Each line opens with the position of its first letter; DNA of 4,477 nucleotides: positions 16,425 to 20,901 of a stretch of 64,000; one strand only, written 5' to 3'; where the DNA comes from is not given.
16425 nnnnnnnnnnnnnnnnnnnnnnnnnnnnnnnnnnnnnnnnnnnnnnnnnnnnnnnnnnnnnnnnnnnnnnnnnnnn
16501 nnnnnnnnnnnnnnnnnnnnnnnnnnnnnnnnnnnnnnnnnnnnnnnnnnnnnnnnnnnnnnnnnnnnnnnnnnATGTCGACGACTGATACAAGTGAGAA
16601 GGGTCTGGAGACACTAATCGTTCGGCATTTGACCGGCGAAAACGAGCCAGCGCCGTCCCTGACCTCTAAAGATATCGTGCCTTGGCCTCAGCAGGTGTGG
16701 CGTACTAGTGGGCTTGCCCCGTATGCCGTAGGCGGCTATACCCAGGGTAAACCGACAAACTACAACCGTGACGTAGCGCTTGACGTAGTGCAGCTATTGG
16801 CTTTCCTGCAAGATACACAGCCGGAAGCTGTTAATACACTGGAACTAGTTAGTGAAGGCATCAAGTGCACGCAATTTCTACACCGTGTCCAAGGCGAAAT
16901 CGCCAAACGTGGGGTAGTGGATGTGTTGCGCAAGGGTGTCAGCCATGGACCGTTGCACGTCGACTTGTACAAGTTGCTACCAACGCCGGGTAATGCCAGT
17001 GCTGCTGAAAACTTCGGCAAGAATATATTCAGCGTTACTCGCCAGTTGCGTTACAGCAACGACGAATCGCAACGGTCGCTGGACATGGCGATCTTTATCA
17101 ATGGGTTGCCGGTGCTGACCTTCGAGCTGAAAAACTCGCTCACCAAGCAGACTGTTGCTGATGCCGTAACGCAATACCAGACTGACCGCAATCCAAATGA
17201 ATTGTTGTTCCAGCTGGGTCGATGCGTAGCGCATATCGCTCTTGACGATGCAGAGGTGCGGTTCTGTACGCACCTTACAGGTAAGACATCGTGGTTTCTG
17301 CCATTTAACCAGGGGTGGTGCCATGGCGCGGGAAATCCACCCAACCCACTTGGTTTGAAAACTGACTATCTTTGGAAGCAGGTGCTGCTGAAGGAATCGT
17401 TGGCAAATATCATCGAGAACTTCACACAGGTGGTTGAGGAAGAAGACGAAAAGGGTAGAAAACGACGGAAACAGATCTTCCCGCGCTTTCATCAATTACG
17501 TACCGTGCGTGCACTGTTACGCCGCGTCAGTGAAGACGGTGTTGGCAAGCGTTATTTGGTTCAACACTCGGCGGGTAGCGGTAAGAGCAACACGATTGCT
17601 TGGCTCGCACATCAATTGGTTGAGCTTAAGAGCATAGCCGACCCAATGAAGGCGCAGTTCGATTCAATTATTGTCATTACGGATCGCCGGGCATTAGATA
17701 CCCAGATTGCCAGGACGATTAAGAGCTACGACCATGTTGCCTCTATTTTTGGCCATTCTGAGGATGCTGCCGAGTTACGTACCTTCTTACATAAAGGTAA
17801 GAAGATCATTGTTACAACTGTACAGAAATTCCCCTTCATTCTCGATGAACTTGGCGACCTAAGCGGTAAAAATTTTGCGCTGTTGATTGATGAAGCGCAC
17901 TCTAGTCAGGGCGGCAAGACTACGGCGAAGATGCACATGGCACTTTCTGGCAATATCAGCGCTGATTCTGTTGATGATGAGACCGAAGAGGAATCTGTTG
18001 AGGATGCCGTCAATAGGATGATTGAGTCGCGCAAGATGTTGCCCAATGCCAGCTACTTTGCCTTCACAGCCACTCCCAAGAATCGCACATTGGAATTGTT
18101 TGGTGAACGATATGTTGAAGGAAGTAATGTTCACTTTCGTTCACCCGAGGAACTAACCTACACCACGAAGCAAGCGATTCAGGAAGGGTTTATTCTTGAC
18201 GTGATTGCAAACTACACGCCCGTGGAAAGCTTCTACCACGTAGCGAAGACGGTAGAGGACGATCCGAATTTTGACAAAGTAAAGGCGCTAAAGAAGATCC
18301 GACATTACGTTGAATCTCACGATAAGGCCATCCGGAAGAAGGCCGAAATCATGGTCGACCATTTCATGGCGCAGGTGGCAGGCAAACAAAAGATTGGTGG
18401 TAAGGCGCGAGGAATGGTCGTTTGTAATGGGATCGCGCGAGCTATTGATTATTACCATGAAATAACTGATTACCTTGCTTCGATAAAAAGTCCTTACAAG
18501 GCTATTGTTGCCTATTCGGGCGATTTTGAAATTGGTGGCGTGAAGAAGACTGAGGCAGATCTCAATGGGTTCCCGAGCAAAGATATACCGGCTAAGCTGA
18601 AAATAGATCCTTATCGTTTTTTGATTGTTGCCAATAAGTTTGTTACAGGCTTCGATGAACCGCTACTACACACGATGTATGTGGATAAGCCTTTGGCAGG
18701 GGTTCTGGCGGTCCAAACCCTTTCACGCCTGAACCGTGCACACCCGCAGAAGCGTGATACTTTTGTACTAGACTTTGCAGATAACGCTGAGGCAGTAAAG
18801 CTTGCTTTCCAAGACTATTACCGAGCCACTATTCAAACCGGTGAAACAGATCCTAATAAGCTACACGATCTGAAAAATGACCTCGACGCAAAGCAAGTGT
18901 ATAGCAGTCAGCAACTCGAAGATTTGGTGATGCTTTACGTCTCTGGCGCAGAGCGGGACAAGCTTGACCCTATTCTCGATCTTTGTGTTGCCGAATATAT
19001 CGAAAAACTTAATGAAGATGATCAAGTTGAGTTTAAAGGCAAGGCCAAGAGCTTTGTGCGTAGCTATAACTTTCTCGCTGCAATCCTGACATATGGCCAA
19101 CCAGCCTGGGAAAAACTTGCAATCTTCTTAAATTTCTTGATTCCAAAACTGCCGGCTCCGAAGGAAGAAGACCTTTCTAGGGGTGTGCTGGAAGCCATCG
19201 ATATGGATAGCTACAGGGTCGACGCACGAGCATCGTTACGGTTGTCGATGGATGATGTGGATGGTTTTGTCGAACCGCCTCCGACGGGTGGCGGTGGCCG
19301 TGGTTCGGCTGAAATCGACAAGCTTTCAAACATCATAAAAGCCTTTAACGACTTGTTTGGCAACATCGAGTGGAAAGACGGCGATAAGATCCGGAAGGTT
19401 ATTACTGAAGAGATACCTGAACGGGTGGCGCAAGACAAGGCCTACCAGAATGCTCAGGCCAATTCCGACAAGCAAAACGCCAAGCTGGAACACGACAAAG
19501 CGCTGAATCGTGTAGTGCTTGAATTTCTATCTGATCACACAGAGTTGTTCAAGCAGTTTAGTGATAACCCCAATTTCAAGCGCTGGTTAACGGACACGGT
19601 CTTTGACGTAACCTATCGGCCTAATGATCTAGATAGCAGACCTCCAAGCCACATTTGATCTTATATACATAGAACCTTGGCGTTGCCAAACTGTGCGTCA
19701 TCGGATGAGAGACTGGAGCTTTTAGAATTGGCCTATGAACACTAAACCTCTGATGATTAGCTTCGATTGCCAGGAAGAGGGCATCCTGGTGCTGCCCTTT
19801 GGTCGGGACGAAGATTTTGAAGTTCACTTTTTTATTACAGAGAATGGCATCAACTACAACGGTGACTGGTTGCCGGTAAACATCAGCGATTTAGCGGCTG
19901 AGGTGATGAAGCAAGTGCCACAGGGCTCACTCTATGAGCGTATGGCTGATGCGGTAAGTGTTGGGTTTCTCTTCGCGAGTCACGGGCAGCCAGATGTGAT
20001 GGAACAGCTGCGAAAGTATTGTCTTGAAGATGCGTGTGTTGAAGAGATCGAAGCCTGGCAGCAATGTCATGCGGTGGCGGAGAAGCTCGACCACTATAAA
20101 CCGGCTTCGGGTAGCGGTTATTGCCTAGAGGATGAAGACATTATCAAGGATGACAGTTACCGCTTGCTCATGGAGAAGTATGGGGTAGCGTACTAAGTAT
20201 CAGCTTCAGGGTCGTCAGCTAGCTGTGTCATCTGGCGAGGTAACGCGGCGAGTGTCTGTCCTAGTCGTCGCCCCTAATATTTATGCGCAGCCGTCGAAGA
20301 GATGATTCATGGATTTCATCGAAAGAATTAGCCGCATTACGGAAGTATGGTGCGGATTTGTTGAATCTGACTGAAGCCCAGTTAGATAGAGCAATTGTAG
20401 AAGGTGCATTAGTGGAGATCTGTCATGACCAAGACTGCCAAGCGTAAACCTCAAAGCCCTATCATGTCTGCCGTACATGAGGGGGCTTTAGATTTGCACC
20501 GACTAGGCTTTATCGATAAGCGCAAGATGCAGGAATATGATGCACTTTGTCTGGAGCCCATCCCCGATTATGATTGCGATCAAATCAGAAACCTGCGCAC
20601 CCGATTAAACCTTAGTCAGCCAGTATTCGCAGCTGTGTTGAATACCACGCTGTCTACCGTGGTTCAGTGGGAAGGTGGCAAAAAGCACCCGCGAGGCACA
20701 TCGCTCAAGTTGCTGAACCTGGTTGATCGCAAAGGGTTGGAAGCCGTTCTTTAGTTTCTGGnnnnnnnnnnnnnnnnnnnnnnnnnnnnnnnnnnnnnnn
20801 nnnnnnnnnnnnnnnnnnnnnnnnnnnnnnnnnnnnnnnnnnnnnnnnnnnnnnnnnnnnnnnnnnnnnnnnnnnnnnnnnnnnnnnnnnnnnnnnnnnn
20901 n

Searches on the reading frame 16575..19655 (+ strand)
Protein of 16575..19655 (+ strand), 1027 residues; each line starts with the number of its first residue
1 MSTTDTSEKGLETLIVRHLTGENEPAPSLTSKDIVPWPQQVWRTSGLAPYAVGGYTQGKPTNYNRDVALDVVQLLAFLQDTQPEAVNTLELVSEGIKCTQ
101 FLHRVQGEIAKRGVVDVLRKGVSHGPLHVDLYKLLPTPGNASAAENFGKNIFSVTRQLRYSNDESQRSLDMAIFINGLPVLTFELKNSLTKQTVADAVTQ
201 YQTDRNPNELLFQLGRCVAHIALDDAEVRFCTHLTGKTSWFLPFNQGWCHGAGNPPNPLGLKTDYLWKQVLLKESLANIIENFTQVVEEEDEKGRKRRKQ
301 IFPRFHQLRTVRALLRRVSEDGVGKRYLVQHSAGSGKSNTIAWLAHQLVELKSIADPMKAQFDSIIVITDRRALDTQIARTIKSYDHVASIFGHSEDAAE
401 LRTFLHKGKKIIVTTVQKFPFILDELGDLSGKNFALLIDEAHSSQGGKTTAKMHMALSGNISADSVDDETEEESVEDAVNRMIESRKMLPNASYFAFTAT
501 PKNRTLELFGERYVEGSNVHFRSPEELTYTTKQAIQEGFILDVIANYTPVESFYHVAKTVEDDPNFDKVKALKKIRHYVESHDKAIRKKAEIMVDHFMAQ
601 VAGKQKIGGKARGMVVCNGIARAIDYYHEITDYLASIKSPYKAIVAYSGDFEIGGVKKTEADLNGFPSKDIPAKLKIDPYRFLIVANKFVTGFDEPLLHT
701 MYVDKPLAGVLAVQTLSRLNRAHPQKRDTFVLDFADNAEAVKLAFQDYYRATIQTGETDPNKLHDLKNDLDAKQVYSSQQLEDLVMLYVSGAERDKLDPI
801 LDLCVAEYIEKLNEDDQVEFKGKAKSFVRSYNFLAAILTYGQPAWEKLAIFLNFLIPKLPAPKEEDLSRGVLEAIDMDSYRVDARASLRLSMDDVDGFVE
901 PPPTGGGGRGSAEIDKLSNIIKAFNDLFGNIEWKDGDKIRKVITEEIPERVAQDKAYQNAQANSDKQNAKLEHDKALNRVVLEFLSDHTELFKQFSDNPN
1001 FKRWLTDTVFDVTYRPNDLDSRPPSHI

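Call 5: search_protein_families(library=ncbifam, proteins=[window:16575-19655:+], max_evalue=0.1)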
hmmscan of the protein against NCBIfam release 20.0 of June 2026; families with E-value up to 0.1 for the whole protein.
window:16575-19655:+ (1027 aa): 2 families
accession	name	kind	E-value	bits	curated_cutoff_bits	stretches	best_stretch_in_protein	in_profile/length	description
TIGR00348.1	hsdR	subfamily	1e-61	209.4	284.55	1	145-752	101-672/674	HsdR family type I site-specific deoxyribonuclease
NF053632.1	heli_RadD_YejH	equivalog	0.0011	17.3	720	1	673-738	292-358/573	DNA repair helicase RadD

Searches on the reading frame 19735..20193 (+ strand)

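Call 3: search_protein_families(library=pfam, proteins=[window:19735-20193:+], max_evalue=0.1)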
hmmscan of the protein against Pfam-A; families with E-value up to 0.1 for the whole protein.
window:19735-20193:+ (153 aa): 0 families

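Call 4: search_protein_families(library=padloc, proteins=[window:19735-20193:+], max_evalue=0.1)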
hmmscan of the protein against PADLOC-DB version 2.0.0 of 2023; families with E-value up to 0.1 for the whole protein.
window:19735-20193:+ (153 aa): 2 families
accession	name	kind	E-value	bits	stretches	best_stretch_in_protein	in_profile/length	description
PDLC03156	Specificity_I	-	0.026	11.9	1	33-99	203-268/413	Type I specificity subunit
PDLC03118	Specificity_I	-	0.054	10.6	1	34-66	203-235/416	Type I specificity subunit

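Call 5: search_protein_families(library=ncbifam, proteins=[window:19735-20193:+], max_evalue=0.1)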
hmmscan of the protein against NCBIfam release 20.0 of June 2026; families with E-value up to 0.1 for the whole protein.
window:19735-20193:+ (153 aa): 0 families

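Call 6: search_protein_families(library=phrogs, proteins=[window:19735-20193:+], max_evalue=0.1)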
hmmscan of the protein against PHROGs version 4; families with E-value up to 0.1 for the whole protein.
window:19735-20193:+ (153 aa): 0 families

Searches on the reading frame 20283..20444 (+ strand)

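Call 3: search_protein_families(library=pfam, proteins=[window:20283-20444:+], max_evalue=0.1)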
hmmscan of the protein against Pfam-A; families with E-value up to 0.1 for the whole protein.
window:20283-20444:+ (54 aa): 2 families
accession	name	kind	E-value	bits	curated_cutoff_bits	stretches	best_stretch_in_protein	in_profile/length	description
PF06296.18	RelE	-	0.00016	22.3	27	1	6-46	80-120/120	RelE toxin of RelE / RelB toxin-antitoxin system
PF14407.11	Frankia_peptide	-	0.018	15.8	48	1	12-39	35-62/63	Ribosomally synthesized peptide prototyped by Frankia Franean1_4349.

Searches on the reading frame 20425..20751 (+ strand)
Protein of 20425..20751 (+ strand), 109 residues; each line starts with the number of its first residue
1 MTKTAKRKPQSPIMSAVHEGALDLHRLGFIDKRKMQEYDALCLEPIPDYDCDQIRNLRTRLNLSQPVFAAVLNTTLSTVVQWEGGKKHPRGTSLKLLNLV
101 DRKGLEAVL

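Call 3: search_protein_families(library=pfam, proteins=[window:20425-20751:+], max_evalue=0.1)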
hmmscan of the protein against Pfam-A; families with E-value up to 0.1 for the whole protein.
window:20425-20751:+ (109 aa): 3 families
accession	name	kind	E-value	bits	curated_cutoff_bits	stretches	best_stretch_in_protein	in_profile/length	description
PF01381.28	HTH_3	-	7.8e-05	23.1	23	1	54-97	1-44/55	Helix-turn-helix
PF15731.11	MqsA_antitoxin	-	0.00035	21.1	30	1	50-103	70-123/131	Antitoxin component of bacterial toxin-antitoxin system, MqsA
PF13560.12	HTH_31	-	0.00042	21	27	1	53-92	5-46/64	Helix-turn-helix domain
